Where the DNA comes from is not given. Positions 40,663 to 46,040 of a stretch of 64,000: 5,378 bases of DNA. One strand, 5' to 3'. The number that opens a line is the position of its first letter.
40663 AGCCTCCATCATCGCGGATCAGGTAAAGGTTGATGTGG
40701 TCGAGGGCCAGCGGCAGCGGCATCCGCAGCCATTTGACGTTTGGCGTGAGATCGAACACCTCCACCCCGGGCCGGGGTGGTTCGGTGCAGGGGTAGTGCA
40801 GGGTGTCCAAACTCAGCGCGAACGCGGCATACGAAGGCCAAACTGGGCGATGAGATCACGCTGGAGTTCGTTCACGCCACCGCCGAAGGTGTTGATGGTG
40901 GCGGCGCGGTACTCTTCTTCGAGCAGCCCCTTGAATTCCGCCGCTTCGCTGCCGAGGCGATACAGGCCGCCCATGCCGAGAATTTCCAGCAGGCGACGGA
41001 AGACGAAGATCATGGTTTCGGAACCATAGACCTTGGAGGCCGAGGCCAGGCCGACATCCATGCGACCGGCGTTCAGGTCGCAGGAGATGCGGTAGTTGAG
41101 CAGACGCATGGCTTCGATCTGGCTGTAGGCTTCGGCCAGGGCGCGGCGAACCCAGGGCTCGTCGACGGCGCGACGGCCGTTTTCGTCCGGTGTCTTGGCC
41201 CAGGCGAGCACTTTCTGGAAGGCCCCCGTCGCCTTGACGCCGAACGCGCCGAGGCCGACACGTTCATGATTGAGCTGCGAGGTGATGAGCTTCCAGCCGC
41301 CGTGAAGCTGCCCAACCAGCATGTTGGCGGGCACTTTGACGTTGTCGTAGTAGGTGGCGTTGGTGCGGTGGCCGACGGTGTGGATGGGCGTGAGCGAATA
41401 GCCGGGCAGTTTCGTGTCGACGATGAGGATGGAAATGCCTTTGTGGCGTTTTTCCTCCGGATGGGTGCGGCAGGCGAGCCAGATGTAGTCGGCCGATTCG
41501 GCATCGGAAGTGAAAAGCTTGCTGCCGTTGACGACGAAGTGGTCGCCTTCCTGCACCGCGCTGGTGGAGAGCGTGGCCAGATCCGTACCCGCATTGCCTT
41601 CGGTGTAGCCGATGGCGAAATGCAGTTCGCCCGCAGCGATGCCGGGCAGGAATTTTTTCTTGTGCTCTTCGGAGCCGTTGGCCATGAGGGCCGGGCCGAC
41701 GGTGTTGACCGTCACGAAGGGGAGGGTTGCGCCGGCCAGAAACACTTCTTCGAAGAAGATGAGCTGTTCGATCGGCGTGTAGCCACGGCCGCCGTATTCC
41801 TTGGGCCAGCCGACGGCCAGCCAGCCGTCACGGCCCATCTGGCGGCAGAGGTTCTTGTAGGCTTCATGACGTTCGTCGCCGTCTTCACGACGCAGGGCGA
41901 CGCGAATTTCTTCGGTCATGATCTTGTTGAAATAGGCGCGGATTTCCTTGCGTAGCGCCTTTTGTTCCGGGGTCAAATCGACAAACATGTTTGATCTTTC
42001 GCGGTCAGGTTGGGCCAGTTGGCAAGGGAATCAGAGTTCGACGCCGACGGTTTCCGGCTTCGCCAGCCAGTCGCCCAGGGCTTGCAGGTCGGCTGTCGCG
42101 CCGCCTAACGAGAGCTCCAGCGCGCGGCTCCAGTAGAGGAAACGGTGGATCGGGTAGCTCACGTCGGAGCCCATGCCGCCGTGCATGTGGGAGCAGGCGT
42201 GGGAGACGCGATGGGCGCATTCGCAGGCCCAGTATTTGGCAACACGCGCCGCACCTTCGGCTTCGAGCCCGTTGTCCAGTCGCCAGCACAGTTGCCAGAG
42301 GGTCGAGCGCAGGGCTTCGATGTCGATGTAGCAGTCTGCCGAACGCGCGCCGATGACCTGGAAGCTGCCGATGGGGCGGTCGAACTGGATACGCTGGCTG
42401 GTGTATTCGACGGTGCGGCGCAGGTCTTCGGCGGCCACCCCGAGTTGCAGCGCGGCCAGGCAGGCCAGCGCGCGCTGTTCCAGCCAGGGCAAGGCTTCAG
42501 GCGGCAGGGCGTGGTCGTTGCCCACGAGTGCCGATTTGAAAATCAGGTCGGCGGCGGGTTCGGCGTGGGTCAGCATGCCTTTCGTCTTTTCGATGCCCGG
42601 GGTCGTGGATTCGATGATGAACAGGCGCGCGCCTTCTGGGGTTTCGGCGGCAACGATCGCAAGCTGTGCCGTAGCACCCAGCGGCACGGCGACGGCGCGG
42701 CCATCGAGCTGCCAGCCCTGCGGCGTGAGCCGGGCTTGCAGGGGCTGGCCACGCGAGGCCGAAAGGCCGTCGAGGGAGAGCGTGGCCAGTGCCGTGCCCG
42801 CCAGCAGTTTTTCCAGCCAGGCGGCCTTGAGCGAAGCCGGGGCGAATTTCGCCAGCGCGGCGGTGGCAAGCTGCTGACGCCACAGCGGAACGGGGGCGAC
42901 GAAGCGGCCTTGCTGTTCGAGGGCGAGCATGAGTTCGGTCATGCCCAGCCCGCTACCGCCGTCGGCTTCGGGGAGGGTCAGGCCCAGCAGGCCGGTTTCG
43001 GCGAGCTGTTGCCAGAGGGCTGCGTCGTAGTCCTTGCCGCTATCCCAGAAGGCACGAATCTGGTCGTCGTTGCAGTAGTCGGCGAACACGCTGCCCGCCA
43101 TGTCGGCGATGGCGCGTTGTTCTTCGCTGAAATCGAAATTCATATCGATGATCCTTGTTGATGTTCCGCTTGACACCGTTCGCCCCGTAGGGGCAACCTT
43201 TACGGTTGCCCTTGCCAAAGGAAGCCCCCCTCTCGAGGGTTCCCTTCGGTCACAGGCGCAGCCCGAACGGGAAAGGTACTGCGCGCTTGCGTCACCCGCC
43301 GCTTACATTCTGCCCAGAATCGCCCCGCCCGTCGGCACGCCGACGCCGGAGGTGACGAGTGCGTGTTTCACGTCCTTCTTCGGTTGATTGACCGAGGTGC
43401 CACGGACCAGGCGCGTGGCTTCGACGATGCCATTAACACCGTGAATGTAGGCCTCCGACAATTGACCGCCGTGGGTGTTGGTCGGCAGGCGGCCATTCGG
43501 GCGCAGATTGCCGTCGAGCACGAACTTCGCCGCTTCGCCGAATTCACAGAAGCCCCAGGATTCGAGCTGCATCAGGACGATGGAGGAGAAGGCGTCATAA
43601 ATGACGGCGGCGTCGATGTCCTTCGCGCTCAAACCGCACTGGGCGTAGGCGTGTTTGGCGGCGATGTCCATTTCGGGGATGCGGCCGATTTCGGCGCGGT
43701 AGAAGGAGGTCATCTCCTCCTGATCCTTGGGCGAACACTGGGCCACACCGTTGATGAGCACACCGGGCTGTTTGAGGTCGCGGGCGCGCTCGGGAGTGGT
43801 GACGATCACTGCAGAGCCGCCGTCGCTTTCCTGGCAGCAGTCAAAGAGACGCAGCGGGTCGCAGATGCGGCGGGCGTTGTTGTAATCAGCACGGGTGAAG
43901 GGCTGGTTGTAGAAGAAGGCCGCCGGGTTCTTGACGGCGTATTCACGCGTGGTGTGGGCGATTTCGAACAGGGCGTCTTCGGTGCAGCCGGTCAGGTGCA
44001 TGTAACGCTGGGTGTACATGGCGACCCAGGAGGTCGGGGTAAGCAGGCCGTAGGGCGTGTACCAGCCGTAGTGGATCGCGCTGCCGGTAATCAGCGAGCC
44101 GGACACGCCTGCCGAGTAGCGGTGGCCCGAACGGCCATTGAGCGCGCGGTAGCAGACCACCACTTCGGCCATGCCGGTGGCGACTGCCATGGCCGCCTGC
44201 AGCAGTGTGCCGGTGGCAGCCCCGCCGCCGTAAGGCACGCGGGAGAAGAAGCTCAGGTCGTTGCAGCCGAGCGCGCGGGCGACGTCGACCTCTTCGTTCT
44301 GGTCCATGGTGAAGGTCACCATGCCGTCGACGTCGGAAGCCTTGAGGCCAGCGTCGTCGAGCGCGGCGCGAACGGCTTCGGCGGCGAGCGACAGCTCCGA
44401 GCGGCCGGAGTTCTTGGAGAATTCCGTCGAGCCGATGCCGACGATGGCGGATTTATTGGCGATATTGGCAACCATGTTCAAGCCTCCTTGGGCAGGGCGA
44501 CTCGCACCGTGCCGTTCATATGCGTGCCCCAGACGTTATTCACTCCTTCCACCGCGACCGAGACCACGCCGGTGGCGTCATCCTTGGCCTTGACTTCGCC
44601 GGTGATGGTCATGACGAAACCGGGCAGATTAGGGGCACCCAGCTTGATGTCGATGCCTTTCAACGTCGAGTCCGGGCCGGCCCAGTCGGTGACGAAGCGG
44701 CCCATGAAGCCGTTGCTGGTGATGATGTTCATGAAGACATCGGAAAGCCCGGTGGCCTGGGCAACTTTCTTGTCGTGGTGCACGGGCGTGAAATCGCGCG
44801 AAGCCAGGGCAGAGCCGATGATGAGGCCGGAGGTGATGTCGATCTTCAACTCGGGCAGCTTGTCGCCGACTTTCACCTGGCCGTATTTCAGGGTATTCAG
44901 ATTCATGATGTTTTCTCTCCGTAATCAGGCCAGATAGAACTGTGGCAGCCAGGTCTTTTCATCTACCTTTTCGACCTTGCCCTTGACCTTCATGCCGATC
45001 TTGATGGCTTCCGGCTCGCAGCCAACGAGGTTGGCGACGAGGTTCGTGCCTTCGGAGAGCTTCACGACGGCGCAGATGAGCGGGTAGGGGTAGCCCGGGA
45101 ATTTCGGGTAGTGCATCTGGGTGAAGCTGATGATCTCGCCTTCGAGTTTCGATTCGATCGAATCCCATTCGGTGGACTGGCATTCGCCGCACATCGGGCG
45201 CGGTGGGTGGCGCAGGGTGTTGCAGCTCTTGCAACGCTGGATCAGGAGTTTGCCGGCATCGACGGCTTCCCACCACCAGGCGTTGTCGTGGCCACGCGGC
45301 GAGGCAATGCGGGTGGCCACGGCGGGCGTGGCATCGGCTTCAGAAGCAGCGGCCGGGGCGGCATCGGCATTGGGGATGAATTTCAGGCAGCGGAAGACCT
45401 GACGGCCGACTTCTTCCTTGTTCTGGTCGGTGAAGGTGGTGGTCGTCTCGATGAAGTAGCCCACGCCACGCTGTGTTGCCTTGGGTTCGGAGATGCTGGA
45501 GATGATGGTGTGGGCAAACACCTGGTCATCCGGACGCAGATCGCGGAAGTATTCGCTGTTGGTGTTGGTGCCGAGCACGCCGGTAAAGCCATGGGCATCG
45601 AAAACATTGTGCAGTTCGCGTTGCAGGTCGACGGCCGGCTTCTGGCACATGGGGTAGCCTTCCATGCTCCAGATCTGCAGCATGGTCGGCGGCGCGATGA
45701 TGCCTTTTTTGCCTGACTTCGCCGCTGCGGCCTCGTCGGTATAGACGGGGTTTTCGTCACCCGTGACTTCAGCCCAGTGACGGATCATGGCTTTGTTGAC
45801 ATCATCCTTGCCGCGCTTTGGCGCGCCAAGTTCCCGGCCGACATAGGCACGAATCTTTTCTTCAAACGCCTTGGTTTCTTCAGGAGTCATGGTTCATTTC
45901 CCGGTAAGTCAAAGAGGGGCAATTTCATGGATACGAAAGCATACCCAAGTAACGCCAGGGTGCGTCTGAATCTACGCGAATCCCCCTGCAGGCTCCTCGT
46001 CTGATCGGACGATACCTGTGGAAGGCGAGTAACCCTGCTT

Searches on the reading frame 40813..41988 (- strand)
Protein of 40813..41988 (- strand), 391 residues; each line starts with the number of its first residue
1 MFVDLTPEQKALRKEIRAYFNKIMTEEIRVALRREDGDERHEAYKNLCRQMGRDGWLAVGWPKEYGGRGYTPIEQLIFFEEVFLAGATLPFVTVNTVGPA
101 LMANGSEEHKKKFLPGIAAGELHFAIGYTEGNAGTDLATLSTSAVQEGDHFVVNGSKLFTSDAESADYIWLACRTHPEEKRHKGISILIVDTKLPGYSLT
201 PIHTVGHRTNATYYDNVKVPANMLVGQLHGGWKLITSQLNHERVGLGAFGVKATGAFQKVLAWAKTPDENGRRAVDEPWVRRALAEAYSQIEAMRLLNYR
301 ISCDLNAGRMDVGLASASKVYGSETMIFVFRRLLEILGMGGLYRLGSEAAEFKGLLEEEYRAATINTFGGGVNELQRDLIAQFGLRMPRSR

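Call 8: search_protein_families(library=pfam, proteins=[window:40813-41988:-], max_evalue=0.0001)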
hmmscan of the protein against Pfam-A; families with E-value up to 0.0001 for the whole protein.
window:40813-41988:- (391 aa): 3 families
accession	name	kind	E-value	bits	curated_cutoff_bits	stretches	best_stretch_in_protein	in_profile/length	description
PF00441.29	Acyl-CoA_dh_1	-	1.6e-28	100.2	22.4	1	230-382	2-147/150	Acyl-CoA dehydrogenase, C-terminal domain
PF02771.21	Acyl-CoA_dh_N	-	6.8e-21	75.2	22.9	1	6-121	1-113/113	Acyl-CoA dehydrogenase, N-terminal domain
PF02770.24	Acyl-CoA_dh_M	-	1.5e-18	67.2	33.3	1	125-212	1-89/97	Acyl-CoA dehydrogenase, middle domain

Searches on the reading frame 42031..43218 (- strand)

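Call 8: search_protein_families(library=pfam, proteins=[window:42031-43218:-], max_evalue=0.0001)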
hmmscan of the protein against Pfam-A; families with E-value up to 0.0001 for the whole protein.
window:42031-43218:- (395 aa): 3 families
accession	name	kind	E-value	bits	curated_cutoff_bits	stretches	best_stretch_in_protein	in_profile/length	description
PF00441.29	Acyl-CoA_dh_1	-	2.1e-26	93.3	22.4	1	253-371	17-135/150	Acyl-CoA dehydrogenase, C-terminal domain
PF02771.21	Acyl-CoA_dh_N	-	4e-18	66.3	22.9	1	31-141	1-112/113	Acyl-CoA dehydrogenase, N-terminal domain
PF08028.16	Acyl-CoA_dh_2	-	4.6e-09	37.1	22.7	1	253-360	2-119/134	Acyl-CoA dehydrogenase, C-terminal domain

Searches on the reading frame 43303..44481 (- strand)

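Call 8: search_protein_families(library=pfam, proteins=[window:43303-44481:-], max_evalue=0.0001)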
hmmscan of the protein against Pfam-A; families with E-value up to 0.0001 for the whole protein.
window:43303-44481:- (392 aa): 1 family
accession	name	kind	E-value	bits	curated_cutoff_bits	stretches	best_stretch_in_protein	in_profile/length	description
PF22691.2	Thiolase_C_1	-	2e-32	112.4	28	1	270-381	19-132/144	Thiolase C-terminal domain-like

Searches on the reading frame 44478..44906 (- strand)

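Call 74: search_protein_families(library=pfam, proteins=[window:44478-44906:-], max_evalue=0.0001)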
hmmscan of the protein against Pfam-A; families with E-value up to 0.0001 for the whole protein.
window:44478-44906:- (142 aa): 1 family
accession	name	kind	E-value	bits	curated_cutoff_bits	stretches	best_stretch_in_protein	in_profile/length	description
PF01575.25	MaoC_dehydratas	-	6.8e-06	26.1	27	1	20-119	14-115/123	MaoC like domain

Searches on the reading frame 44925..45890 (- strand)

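Call 74: search_protein_families(library=pfam, proteins=[window:44925-45890:-], max_evalue=0.0001)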
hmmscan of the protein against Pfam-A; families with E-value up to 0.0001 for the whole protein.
window:44925-45890:- (321 aa): 3 families
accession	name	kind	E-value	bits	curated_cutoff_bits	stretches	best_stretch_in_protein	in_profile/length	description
PF13452.11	FAS1_DH_region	-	1.4e-19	71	22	1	17-161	3-129/132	FAS1-like, dehydratase domain region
PF01796.24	OB_ChsH2_C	-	1.1e-13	51.4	27.1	1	247-303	4-61/65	ChsH2, C-terminal OB-fold domain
PF12172.15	zf-ChsH2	-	7.5e-12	45.3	23.2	1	207-242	1-36/37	ChsH2, rubredoxin-like zinc ribbon domain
